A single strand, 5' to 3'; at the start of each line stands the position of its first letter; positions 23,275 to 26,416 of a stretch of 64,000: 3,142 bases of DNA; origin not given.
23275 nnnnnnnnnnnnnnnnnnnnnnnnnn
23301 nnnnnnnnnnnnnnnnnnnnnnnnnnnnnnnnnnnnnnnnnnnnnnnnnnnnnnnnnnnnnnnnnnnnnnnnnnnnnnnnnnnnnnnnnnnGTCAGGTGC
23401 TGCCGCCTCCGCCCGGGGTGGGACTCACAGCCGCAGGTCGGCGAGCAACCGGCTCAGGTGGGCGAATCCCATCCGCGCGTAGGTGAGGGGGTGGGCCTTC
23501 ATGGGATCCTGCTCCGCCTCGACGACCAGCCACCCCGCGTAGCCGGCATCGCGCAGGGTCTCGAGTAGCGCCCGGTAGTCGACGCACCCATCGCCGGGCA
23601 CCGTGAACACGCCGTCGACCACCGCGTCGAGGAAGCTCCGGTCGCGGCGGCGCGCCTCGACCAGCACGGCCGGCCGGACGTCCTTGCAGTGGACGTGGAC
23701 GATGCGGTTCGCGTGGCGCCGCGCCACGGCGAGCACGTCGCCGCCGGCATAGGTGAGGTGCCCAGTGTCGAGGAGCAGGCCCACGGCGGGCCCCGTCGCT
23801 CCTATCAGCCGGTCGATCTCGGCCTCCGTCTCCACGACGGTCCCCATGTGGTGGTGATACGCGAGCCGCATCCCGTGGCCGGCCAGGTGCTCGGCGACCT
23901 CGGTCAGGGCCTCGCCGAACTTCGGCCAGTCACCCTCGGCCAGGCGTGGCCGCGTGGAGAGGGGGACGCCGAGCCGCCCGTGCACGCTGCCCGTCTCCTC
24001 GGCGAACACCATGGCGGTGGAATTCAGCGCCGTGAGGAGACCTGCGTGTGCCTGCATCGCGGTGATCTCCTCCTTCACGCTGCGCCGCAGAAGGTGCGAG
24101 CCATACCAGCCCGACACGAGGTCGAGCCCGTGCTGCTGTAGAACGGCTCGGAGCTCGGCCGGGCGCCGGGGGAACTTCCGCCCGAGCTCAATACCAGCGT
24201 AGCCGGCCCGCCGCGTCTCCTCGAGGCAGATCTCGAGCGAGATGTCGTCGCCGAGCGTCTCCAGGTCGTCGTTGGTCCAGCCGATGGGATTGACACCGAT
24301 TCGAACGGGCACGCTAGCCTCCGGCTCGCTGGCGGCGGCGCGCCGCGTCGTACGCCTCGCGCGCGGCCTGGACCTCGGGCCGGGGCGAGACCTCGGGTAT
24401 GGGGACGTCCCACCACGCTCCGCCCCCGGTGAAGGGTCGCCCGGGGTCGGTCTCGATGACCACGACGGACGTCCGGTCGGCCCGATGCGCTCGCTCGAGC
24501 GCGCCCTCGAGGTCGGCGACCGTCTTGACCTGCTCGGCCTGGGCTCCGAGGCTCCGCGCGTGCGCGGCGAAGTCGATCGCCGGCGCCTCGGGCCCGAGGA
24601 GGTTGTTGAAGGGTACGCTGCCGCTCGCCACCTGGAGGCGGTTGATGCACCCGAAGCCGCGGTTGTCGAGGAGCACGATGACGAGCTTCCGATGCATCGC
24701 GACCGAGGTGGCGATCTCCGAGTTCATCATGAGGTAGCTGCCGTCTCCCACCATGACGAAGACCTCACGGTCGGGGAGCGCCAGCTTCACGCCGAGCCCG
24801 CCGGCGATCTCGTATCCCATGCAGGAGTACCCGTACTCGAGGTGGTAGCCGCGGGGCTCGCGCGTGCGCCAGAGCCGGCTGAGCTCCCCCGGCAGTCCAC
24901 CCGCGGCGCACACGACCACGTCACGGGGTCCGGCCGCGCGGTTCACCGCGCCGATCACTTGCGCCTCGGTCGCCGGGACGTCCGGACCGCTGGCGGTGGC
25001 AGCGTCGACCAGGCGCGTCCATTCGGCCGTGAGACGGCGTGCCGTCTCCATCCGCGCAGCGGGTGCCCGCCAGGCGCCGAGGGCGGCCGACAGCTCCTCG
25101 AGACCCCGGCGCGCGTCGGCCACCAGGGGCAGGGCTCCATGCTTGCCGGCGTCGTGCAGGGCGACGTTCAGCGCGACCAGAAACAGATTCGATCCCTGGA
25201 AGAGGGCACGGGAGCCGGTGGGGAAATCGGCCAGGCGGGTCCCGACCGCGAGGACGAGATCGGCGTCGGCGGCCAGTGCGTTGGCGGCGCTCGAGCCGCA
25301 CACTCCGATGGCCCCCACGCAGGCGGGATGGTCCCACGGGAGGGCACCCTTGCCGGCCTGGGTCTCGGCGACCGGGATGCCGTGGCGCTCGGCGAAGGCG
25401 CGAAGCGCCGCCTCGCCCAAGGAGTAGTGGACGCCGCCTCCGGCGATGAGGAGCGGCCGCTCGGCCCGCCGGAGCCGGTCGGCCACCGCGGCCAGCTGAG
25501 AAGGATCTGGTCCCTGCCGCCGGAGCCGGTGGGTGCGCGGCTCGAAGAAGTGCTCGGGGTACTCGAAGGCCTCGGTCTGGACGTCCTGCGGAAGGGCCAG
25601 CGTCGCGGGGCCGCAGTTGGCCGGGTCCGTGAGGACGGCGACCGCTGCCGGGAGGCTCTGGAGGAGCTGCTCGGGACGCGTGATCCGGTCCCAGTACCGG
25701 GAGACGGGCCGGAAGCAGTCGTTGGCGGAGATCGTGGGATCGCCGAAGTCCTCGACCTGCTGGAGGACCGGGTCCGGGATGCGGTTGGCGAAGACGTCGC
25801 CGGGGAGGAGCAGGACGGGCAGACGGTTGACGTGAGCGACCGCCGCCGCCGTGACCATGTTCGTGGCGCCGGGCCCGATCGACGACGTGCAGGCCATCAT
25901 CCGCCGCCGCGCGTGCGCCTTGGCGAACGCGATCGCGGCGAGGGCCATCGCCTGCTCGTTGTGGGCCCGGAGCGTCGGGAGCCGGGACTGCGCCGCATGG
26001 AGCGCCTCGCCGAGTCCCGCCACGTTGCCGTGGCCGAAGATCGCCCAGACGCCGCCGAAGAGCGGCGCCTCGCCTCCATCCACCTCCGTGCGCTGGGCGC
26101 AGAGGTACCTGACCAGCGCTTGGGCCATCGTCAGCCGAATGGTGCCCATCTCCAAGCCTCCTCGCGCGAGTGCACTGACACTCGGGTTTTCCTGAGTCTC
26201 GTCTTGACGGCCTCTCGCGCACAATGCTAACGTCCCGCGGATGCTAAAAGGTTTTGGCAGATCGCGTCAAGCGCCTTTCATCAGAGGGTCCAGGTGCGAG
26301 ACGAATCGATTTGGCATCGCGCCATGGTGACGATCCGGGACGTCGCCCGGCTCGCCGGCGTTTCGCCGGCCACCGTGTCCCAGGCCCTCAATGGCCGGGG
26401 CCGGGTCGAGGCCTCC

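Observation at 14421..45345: About 31 kb non-canonical cyclitol/inositol-type uptake and conversion island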

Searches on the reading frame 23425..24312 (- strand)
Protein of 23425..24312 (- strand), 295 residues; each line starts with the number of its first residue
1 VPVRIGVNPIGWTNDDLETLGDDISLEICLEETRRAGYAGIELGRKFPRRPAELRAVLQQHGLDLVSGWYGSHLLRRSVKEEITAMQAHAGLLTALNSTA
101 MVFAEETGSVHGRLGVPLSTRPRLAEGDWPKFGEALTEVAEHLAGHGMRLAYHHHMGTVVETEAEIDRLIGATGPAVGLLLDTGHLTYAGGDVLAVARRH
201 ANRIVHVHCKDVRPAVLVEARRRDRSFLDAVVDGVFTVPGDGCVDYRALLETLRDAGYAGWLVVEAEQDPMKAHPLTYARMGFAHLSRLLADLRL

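Call 9: search_protein_families(library=ncbifam, proteins=[window:23425-24312:-], max_evalue=0.001)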
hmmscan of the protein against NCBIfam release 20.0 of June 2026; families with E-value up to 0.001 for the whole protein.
window:23425-24312:- (295 aa): 6 families
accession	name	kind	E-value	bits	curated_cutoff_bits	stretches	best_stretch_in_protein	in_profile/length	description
TIGR04379.1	myo_inos_iolE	equivalog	1.6e-121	405.3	290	1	3-289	2-289/290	myo-inosose-2 dehydratase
TIGR03234.1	OH-pyruv-isom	equivalog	2.2e-08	33.7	353.45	0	239-266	213-240/254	hydroxypyruvate isomerase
NF041099.2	keto_glucon_epim_IolO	equivalog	2.5e-06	27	300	0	236-271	216-251/269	5-keto-L-gluconate epimerase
NF042435.1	DhshikDhtase_QuiC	equivalog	9.4e-06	24.4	1200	1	135-275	116-249/635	3-dehydroshikimate dehydratase QuiC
TIGR00542.1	hxl6Piso_put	equivalog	9.8e-05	21.8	272.15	1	156-266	159-249/279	L-ribulose-5-phosphate 3-epimerase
NF043033.1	OxoTetrIsom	equivalog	0.00035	20.4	325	0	239-266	210-237/251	2-oxo-tetronate isomerase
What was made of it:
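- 23425..24312 (-): iolE, myo-inosose-2 dehydratase. TIGR04379 405 bits against a cutoff of 290, full length (call 9).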

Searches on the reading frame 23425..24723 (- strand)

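Call 5: search_protein_families(library=pfam, proteins=[window:23425-24723:-], max_evalue=0.001)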
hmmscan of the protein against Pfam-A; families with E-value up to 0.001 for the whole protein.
window:23425-24723:- (432 aa): 1 family
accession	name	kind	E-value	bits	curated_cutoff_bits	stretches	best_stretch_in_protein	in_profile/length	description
PF01261.30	AP_endonuc_2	-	3.4e-33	115.8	31.1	1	168-423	2-246/249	Xylose isomerase-like TIM barrel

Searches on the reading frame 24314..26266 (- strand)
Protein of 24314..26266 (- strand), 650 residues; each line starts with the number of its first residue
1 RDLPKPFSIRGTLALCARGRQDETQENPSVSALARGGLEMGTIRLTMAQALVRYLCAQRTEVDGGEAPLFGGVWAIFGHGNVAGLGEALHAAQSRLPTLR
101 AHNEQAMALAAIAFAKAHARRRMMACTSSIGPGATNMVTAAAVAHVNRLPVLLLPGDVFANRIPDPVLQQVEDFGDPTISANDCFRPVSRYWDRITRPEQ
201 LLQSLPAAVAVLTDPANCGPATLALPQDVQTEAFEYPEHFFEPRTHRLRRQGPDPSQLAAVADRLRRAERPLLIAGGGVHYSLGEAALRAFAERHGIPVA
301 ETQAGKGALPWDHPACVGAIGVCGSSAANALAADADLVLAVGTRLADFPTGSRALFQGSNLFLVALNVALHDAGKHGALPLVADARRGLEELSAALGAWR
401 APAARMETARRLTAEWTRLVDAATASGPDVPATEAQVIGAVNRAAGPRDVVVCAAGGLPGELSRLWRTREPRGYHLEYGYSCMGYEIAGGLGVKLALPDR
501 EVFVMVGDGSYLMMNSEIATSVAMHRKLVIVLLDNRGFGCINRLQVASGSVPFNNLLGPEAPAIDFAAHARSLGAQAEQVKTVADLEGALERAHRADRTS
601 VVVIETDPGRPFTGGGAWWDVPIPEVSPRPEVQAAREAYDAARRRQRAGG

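Call 5: search_protein_families(library=pfam, proteins=[window:24314-26266:-], max_evalue=0.001)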
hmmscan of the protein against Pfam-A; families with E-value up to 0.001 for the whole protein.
window:24314-26266:- (650 aa): 3 families
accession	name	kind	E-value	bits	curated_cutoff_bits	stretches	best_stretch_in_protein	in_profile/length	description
PF00205.28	TPP_enzyme_M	-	6.4e-35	120.3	30.4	1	259-392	2-137/137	Thiamine pyrophosphate enzyme, central domain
PF02775.26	TPP_enzyme_C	-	1.9e-33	115.8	21.9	1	456-603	3-150/151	Thiamine pyrophosphate enzyme, C-terminal TPP binding domain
PF02776.23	TPP_enzyme_N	-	7.5e-12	45.5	26.8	1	82-169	27-111/119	Thiamine pyrophosphate enzyme, N-terminal TPP binding domain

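Call 9: search_protein_families(library=ncbifam, proteins=[window:24314-26224:-], max_evalue=0.001)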
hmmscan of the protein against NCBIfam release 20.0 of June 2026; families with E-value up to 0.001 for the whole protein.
window:24314-26224:- (636 aa): 55 families (the best 25 are shown)
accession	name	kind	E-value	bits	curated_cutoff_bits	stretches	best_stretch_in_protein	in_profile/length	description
TIGR04377.1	myo_inos_iolD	equivalog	6.8e-278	923.4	715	1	30-633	1-615/616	3D-(3,5/4)-trihydroxycyclohexane-1,2-dione acylhydrolase (decyclizing)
TIGR00118.1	acolac_lg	equivalog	2.3e-61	207.9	538.35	1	59-593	16-535/557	biosynthetic-type acetolactate synthase large subunit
NF006187.0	PRK08322.1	equivalog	8.8e-61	205.9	509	1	59-593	20-529/548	acetolactate synthase large subunit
NF006052.0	PRK08199.1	subfamily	1.1e-60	205.6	539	1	73-594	39-539/559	thiamine pyrophosphate protein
NF004919.0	PRK06276.1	equivalog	3.5e-60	203.9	866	1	61-594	18-540/582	acetolactate synthase large subunit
NF004710.0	PRK06048.1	equivalog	1.5e-54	185.5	976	1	61-590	25-535/561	acetolactate synthase large subunit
NF006524.0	PRK08978.1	equivalog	3.8e-53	180.6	738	1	62-589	19-521/548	acetolactate synthase 2 catalytic subunit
NF004807.0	PRK06154.1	equivalog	4.2e-52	177.6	607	1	76-588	49-548/565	thiamine pyrophosphate-requiring protein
NF005712.0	PRK07524.1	subfamily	6.6e-52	176.7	500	1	83-591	42-528/536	5-guanidino-2-oxopentanoate decarboxylase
NF005860.0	PRK07789.1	equivalog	1.7e-51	175.3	881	1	28-589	31-574/615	acetolactate synthase large subunit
NF005651.0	PRK07418.1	subfamily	1.7e-48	165.2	942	1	58-589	33-556/617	acetolactate synthase large subunit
NF006016.1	PRK08155.1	equivalog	6.1e-48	163.6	870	1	69-587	30-527/554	acetolactate synthase large subunit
NF005039.0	PRK06456.1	equivalog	1.2e-47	162.7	868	1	82-592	44-544/572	acetolactate synthase large subunit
NF006122.0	PRK08266.1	subfamily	1.4e-47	162.5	571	1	60-592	20-524/543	hypothetical protein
NF008431.0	PRK11269.1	equivalog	4.4e-47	160.9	791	1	71-585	33-544/591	glyoxylate carboligase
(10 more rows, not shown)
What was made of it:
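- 24314..26149 (-): iolD, trihydroxycyclohexane-1,2-dione acylhydrolase (ring opening). TIGR04377 923 bits against a cutoff of 715, full length (call 9).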
